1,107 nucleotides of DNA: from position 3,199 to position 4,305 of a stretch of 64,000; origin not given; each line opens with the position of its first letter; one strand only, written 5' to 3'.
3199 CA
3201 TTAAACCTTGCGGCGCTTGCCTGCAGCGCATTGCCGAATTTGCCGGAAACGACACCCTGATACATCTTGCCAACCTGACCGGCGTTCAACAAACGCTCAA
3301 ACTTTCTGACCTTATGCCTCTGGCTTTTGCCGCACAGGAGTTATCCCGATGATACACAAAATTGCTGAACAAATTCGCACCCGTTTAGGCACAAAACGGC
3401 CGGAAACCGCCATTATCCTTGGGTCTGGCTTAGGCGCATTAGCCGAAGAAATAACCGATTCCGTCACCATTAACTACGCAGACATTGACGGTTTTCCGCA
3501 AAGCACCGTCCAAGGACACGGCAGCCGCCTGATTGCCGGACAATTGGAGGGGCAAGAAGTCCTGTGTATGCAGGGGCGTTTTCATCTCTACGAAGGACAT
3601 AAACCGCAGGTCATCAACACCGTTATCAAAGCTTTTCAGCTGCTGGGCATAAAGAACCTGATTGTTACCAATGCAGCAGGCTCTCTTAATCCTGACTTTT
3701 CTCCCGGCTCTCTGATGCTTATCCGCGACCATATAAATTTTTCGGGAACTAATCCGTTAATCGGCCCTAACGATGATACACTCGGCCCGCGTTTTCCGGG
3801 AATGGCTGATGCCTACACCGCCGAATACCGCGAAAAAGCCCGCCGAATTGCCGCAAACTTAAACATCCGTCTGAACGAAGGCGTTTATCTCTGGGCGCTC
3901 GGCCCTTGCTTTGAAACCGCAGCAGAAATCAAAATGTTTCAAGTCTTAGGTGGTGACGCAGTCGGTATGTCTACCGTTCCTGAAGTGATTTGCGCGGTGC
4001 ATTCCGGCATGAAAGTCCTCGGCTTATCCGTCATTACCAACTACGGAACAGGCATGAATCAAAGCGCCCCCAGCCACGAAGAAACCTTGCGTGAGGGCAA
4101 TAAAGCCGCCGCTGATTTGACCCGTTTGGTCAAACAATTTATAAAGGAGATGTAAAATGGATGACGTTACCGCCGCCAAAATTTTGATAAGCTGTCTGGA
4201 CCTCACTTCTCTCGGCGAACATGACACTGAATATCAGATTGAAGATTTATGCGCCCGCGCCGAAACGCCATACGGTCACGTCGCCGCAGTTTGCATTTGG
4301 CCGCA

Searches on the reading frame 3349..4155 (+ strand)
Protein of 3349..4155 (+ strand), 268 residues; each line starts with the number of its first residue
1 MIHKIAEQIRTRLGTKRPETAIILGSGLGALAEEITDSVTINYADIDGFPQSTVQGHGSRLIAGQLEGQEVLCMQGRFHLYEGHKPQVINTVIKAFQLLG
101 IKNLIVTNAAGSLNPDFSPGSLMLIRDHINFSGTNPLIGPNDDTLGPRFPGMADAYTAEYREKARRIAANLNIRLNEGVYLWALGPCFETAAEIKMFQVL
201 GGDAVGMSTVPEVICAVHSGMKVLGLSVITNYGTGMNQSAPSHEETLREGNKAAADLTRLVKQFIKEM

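Call 115: search_protein_families(library=pfam, proteins=[window:3349-4155:+], max_evalue=0.05)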
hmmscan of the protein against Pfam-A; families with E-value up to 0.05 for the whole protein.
window:3349-4155:+ (268 aa): 1 family
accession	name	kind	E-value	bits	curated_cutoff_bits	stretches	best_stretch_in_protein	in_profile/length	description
PF01048.26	PNP_UDP_1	-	2.1e-52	178.3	25.1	1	21-266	3-233/233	Phosphorylase superfamily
